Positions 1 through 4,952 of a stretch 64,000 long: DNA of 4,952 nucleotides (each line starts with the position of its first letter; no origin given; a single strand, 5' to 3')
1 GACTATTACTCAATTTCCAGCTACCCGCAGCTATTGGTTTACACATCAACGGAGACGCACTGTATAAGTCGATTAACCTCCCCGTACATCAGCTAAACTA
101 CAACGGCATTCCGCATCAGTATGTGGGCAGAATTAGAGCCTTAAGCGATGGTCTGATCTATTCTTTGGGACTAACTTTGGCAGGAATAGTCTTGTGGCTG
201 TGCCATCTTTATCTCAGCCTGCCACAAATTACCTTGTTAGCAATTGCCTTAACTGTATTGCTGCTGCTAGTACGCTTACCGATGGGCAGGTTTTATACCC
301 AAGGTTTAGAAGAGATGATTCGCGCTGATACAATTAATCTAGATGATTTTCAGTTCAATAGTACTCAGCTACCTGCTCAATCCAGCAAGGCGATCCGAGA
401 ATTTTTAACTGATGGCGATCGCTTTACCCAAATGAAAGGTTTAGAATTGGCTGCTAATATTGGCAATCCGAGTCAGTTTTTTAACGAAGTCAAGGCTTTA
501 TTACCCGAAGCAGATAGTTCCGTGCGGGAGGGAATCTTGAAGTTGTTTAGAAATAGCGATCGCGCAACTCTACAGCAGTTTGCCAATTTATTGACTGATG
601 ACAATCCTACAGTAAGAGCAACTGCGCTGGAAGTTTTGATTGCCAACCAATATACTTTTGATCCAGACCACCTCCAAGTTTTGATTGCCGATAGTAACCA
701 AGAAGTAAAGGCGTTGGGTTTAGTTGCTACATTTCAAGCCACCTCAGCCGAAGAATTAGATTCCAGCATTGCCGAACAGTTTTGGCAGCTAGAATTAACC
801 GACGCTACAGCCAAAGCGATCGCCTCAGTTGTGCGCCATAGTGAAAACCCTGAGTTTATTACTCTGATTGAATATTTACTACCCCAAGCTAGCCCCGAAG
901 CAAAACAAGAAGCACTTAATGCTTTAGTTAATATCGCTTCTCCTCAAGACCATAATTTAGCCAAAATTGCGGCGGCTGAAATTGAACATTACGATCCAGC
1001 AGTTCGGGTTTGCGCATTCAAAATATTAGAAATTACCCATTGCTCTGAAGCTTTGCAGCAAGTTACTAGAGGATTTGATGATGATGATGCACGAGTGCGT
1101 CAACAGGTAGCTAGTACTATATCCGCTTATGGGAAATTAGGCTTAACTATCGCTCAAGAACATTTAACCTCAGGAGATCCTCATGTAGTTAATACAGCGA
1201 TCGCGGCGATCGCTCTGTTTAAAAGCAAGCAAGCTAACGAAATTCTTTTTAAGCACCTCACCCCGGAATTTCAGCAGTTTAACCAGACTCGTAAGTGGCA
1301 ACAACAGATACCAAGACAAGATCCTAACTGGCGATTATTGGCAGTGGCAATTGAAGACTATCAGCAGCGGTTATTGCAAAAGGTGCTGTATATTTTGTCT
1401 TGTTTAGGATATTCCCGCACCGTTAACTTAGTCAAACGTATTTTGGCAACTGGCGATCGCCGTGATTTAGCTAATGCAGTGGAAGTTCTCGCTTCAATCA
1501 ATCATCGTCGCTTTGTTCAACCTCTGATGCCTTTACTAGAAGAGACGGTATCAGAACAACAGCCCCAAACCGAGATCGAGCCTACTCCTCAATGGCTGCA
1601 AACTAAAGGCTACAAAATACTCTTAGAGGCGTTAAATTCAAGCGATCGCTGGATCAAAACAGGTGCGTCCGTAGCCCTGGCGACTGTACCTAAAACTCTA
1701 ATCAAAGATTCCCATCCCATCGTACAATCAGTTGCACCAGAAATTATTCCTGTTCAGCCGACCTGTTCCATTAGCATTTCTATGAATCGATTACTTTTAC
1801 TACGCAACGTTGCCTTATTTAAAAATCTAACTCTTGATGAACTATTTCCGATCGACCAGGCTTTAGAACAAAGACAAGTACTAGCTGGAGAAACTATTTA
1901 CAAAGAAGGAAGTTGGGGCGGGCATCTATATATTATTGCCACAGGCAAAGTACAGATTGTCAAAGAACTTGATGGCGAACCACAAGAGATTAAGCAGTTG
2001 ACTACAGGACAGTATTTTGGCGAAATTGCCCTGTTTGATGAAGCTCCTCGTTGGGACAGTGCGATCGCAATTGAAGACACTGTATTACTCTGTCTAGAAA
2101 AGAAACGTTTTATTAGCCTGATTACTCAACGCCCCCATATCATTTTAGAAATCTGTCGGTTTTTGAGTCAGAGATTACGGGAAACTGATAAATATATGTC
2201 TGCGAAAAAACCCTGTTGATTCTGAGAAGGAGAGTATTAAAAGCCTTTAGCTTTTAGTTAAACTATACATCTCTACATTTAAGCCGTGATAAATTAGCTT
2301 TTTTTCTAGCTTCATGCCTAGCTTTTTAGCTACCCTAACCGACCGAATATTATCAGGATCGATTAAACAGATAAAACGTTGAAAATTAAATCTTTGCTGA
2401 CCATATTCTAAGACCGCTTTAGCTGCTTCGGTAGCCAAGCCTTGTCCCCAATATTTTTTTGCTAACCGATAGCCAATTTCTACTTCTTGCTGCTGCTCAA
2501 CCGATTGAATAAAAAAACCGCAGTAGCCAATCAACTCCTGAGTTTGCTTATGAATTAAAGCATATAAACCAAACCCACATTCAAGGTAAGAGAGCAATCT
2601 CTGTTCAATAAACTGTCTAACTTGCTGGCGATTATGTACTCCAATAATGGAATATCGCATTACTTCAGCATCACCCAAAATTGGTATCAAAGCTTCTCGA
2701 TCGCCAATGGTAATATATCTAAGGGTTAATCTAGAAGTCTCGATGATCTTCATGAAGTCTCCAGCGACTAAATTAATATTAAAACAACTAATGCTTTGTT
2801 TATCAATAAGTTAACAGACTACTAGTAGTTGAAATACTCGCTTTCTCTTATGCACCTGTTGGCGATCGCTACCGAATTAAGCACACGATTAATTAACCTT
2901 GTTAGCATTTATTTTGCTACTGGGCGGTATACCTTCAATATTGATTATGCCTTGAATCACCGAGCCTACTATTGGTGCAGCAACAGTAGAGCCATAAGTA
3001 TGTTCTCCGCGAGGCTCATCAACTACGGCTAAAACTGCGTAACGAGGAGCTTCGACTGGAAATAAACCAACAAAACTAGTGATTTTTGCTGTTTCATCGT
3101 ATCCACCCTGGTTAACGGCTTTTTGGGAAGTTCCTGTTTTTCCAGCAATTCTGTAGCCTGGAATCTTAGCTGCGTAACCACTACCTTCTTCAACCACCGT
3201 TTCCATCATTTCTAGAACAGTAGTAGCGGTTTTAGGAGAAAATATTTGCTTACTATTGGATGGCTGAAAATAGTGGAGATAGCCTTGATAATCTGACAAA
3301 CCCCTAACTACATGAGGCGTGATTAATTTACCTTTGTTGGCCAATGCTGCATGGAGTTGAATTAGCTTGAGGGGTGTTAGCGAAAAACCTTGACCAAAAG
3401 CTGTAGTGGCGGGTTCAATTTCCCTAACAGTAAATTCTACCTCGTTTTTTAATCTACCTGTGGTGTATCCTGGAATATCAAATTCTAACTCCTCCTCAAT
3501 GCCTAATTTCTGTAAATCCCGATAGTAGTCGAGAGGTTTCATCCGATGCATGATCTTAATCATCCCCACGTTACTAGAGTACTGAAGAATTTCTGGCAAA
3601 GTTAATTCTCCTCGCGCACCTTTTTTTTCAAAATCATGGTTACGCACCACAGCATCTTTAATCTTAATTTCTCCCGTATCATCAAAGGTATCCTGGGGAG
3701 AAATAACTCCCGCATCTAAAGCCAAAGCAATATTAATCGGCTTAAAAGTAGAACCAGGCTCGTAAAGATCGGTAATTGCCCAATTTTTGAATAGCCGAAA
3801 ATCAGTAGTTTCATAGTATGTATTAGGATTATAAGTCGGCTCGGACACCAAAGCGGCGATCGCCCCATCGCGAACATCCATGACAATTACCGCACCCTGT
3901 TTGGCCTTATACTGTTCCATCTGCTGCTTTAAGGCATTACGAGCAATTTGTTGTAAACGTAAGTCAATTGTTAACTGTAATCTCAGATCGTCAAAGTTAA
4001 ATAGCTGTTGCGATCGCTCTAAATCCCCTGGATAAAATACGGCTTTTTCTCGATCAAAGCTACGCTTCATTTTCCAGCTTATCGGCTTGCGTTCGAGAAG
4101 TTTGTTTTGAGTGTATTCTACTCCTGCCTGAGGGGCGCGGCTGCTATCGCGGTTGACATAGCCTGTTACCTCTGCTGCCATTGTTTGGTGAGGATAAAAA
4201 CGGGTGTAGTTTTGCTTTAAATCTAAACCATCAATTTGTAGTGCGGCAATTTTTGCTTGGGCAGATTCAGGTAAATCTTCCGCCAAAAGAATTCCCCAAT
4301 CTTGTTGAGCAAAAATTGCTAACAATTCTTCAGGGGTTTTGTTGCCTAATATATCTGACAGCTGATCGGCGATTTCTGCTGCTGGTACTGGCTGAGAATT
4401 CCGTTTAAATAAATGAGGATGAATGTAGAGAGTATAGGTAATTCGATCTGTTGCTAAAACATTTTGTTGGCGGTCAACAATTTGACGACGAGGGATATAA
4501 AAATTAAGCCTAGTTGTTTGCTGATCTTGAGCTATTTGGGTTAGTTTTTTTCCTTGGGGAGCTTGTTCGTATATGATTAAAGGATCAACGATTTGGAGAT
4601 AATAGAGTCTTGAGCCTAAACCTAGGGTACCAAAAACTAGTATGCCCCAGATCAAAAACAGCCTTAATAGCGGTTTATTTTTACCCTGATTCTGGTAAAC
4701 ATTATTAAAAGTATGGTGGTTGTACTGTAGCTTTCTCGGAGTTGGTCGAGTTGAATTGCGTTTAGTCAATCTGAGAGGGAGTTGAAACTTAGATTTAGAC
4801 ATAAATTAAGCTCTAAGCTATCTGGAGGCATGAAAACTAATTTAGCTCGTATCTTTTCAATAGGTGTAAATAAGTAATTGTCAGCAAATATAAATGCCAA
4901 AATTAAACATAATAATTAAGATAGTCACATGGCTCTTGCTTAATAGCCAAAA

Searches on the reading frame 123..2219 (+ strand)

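Call 57: search_protein_families(library=pfam, proteins=[window:123-2219:+], max_evalue=0.0001)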
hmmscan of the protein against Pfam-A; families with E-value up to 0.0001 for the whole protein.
window:123-2219:+ (698 aa): 3 families
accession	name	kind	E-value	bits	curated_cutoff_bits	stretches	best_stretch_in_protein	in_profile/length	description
PF00027.35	cNMP_binding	-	1e-21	77.1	27.5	1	584-669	2-88/89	Cyclic nucleotide-binding domain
PF13646.12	HEAT_2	-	4.3e-18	65.8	27.7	1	248-331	4-85/88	HEAT repeats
PF02985.28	HEAT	-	4.1e-07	30.1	23.5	0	151-172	3-24/31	HEAT repeat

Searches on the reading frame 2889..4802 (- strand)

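Call 57: search_protein_families(library=pfam, proteins=[window:2889-4802:-], max_evalue=0.0001)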
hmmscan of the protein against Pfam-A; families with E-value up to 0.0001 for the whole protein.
window:2889-4802:- (637 aa): 3 families
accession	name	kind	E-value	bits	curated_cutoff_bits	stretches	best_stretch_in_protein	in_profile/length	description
PF00905.27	Transpeptidase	-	8.7e-74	248.8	22.1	1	303-616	1-298/299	Penicillin binding protein transpeptidase domain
PF03717.20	PBP_dimer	-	8.3e-13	49.6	24.4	1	104-226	5-133/180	Penicillin-binding Protein dimerisation domain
PF21922.1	PBP_dimer_2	-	3.6e-05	24.4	27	1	196-239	20-60/83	Penicillin binding protein A dimerisation domain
